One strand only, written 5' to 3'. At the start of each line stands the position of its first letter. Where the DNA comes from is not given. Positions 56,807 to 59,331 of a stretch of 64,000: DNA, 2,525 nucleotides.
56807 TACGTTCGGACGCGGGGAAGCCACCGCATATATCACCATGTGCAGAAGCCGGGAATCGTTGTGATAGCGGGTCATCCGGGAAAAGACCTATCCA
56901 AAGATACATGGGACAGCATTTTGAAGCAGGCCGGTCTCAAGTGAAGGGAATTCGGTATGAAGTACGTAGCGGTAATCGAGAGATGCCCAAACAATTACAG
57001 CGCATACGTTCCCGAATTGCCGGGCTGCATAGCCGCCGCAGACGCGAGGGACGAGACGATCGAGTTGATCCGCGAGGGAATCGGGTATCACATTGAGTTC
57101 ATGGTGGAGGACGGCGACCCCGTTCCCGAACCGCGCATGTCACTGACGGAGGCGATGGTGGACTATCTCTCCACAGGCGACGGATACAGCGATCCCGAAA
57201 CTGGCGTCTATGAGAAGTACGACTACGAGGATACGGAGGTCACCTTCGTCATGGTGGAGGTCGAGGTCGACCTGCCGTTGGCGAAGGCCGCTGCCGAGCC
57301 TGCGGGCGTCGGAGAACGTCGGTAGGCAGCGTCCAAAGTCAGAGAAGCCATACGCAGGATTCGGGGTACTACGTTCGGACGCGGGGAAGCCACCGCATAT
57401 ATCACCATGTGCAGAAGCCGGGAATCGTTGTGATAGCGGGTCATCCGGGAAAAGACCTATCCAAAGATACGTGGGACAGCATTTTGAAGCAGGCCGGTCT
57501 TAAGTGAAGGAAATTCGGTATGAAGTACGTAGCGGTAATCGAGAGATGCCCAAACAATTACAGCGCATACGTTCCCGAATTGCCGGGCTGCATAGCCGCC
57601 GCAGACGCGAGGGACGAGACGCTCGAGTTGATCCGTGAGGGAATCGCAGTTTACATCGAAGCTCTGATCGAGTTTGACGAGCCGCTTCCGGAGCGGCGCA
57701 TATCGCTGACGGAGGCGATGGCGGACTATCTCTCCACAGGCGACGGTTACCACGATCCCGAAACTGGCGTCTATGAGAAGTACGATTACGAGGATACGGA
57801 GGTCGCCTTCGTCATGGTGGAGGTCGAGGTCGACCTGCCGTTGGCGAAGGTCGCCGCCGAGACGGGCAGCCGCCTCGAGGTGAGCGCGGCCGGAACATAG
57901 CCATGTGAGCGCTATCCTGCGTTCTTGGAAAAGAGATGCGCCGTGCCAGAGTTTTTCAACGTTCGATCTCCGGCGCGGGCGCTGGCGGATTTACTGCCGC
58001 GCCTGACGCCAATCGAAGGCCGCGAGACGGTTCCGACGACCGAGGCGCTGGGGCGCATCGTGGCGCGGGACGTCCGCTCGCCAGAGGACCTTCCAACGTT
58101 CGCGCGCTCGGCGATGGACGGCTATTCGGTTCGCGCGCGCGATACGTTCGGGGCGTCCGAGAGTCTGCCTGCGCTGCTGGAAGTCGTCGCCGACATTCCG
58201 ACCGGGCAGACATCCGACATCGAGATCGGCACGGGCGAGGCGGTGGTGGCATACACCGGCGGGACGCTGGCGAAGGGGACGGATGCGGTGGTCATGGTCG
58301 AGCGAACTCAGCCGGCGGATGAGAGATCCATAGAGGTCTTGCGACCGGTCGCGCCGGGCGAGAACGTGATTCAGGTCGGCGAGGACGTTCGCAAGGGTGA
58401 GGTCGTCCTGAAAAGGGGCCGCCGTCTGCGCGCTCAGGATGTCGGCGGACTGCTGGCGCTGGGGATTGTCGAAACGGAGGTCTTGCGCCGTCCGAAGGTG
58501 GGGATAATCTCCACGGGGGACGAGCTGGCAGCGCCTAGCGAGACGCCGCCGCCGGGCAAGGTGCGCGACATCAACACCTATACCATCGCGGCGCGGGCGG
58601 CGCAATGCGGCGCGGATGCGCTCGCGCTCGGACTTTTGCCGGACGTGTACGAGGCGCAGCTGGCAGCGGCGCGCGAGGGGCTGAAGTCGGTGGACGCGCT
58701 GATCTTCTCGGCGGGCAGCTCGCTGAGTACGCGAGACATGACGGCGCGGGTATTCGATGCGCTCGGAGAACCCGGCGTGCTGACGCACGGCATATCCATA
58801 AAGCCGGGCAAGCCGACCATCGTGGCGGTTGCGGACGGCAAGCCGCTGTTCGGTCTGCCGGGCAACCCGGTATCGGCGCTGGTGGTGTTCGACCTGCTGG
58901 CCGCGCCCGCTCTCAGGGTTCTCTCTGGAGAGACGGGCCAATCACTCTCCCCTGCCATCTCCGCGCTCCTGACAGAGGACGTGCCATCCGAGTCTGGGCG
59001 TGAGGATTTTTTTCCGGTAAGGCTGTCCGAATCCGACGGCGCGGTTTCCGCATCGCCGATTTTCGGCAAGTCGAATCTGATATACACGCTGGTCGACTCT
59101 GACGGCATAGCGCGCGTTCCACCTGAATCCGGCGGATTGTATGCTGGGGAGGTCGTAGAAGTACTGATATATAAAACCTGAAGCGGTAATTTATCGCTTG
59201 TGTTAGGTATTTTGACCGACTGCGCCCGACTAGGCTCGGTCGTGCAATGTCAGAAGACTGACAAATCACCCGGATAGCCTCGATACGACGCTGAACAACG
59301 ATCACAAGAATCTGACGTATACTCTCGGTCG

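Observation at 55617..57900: Head-to-tail array of four hicA-hicB toxin-antitoxin cassettes with progressive toxin loss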

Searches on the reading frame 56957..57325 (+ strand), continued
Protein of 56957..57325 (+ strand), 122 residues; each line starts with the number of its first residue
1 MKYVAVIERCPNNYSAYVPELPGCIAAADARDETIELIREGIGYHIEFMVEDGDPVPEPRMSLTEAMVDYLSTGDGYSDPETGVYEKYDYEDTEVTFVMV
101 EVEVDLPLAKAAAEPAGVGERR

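Call 50: fold_search(model_id=the predicted structure, library=pdb)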
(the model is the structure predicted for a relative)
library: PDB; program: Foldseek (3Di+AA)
matches with E <= 10: 323; with E <= 0.001: 12
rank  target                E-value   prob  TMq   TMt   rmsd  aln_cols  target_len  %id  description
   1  6g1c_V                2.1e-05  1.00  0.55  0.77   6.4       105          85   20  Crystal structure of the N-terminal domain of Burkholderia Pseudomallei antitoxin HicB (released 2018-10-31)
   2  4p78_A                3.7e-05  1.00  0.54  0.74   5.7       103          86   21  HicA3 and HicB3 toxin-antitoxin complex (released 2014-08-27)
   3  6g1c_B                8.5e-05  1.00  0.55  0.75   5.2       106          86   23  Crystal structure of the N-terminal domain of Burkholderia Pseudomallei antitoxin HicB (released 2018-10-31)
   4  6g1n_A                9.0e-05  1.00  0.57  0.53   4.8       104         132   20  Crystal structure of the Burkholderia Pseudomallei antitoxin HicB (released 2018-10-31)
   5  6g26_A                1.2e-04  1.00  0.57  0.51   8.3       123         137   24  The crystal structure of the Burkholderia pseudomallei HicAB complex (released 2018-10-31)
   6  6g1c_C                1.2e-04  1.00  0.53  0.77   5.1       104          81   23  Crystal structure of the N-terminal domain of Burkholderia Pseudomallei antitoxin HicB (released 2018-10-31)
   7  6g26_B                1.3e-04  1.00  0.51  0.47   4.9       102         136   24  The crystal structure of the Burkholderia pseudomallei HicAB complex (released 2018-10-31)
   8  6g1n_C                1.5e-04  1.00  0.57  0.52   5.0       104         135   20  Crystal structure of the Burkholderia Pseudomallei antitoxin HicB (released 2018-10-31)
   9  4p7d_A                4.2e-04  1.00  0.56  0.51   5.7       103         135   21  Antitoxin HicB3 crystal structure (released 2014-08-27)
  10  4p7d_B                4.2e-04  1.00  0.56  0.50   5.1       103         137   19  Antitoxin HicB3 crystal structure (released 2014-08-27)
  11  4p7d_D                5.0e-04  1.00  0.55  0.50   5.8       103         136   19  Antitoxin HicB3 crystal structure (released 2014-08-27)
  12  5yrz_A                9.5e-04  1.00  0.64  0.53   4.1       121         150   16  Toxin-Antitoxin complex from Streptococcus pneumoniae (released 2018-05-23)
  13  5yrz_C                1.2e-03  1.00  0.58  0.49   6.5       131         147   15  Toxin-Antitoxin complex from Streptococcus pneumoniae (released 2018-05-23)
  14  3kwr_B                1.3e-03  1.00  0.48  0.70   6.9       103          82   11  Crystal structure of Putative RNA-binding protein (NP_785364.1) from LACTOBACILLUS PLANTARUM at 1.45 A resolution (released 2009-12-22)
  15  6u0i_B                5.0e-03  1.00  0.44  0.39   2.6        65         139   22  Putative Antitoxin HicB3 from Escherichia coli str. K-12 substr. DH10B (released 2019-08-28)
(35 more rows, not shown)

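Call 52: find_encoding_contigs(protein=P0017, flank=5000, max_places=4)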
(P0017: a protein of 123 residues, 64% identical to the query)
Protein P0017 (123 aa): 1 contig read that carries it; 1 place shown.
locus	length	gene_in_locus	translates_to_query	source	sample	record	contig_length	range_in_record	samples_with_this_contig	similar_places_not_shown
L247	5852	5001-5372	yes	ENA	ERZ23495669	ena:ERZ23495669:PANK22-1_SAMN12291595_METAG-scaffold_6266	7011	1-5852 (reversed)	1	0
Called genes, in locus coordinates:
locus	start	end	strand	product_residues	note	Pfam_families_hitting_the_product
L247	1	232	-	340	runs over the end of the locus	PF08240:ADH_N, PF16912:Glu_dehyd_C, PF00107:ADH_zinc_N, PF13602:ADH_zinc_N_2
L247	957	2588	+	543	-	PF01268:FTHFS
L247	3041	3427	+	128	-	PF15919:HicB_lk_antitox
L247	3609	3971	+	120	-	PF15919:HicB_lk_antitox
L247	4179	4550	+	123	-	PF15919:HicB_lk_antitox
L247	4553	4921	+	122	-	PF15919:HicB_lk_antitox (weak)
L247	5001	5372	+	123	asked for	PF15919:HicB_lk_antitox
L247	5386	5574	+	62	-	PF07927:HicA_toxin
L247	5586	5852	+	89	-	?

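Call 53: find_encoding_contigs(protein=P0004, flank=5000, max_places=4)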
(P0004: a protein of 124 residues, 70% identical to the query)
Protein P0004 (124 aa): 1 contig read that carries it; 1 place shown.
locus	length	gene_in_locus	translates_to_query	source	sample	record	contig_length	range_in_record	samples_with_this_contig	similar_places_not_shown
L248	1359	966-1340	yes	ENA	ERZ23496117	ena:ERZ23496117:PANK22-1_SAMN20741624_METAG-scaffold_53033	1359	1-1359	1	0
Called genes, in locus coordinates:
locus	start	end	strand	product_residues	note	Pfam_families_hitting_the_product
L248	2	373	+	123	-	?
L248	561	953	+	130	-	PF21748:UPF0150 (weak), PF15919:HicB_lk_antitox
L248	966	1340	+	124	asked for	PF15919:HicB_lk_antitox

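Call 54: find_encoding_contigs(protein=P0022, flank=5000, max_places=4)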
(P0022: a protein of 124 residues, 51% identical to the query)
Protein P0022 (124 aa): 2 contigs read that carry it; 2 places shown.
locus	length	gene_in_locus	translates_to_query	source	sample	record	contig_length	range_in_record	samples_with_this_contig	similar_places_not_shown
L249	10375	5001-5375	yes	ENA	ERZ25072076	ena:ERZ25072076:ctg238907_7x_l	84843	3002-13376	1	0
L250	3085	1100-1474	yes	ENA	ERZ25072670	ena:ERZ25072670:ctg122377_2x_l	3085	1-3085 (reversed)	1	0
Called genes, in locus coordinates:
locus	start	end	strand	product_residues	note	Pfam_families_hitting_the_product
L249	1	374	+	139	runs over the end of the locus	PF01850:PIN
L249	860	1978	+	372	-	PF05977:MFS_3, PF07690:MFS_1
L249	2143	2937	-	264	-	PF24777:DUF7700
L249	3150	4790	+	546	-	PF01268:FTHFS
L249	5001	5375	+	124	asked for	PF15970:HicB-like_2 (weak), PF15919:HicB_lk_antitox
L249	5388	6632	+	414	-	PF03453:MoeA_N, PF00994:MoCF_biosynth, PF03454:MoeA_C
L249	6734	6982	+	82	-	-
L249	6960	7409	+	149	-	PF01850:PIN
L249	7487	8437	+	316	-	PF05598:DUF772, PF01609:DDE_Tnp_1, PF13612:DDE_Tnp_1_3 (weak)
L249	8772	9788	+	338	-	PF03453:MoeA_N, PF00994:MoCF_biosynth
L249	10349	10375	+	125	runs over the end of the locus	PF12727:PBP_like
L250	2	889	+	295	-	?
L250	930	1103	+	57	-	PF07927:HicA_toxin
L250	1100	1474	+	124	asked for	PF15970:HicB-like_2 (weak), PF15919:HicB_lk_antitox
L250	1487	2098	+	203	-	PF03453:MoeA_N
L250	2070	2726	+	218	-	PF00994:MoCF_biosynth, PF03454:MoeA_C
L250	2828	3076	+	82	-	-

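Call 64: find_related_loci(query=A3, collection=viral_contigs, flank=3000)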
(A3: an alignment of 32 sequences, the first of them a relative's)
Query A3 (122 aa) in viral_contigs; peptide patterns used: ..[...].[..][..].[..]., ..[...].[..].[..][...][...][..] (x = any residue, [..] = any of these).
21 stretches matched a pattern; 4 encode a relative of the query (tblastn E <= 1e-3); 4 distinct loci.
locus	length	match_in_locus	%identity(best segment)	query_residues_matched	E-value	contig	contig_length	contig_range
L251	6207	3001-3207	55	1-68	2e-20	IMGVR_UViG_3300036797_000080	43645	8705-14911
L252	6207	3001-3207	55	1-68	2e-20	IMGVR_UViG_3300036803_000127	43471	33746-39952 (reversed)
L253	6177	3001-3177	58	1-59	1e-19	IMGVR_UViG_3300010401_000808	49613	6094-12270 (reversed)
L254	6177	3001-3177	53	2-59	2e-17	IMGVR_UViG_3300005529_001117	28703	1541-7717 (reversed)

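Call 65: search_protein_families(library=phrogs, proteins=[window:56957-57325:+], max_evalue=0.001)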
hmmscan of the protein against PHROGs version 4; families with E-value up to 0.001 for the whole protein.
window:56957-57325:+ (122 aa): 2 families
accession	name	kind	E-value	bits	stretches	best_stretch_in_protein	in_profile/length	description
phrog_497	-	moron, auxiliary metabolic gene and host takeover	1.8e-12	48.3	1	1-61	11-72/342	toxin-antitoxin system HicB-like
phrog_11958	-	unknown function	0.00026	22.1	1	11-53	14-56/84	-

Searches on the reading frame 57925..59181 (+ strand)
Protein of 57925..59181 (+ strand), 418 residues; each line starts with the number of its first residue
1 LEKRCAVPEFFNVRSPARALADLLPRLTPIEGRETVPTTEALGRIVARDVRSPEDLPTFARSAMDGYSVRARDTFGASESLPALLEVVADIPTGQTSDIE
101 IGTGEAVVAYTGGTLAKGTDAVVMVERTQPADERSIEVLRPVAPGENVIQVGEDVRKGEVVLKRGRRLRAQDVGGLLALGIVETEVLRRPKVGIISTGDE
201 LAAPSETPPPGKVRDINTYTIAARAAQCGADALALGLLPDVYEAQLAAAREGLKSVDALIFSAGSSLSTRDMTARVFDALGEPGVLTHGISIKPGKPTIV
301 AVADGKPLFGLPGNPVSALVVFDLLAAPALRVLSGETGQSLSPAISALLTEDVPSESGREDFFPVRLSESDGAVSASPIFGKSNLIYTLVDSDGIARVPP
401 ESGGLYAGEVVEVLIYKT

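Call 6: search_protein_families(library=pfam, proteins=[window:57925-59181:+], max_evalue=0.01)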
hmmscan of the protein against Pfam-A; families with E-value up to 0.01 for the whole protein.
window:57925-59181:+ (418 aa): 3 families
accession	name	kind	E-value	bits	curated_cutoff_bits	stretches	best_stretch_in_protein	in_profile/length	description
PF03453.22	MoeA_N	-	1.4e-42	145.5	30.8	1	17-180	4-160/160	MoeA N-terminal region (domain I and II)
PF00994.29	MoCF_biosynth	-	1.5e-25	90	26.6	1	193-331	1-143/144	Probable molybdopterin binding domain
PF03454.20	MoeA_C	-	7.6e-15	55.3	22.1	1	347-415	2-71/72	MoeA C-terminal region (domain IV)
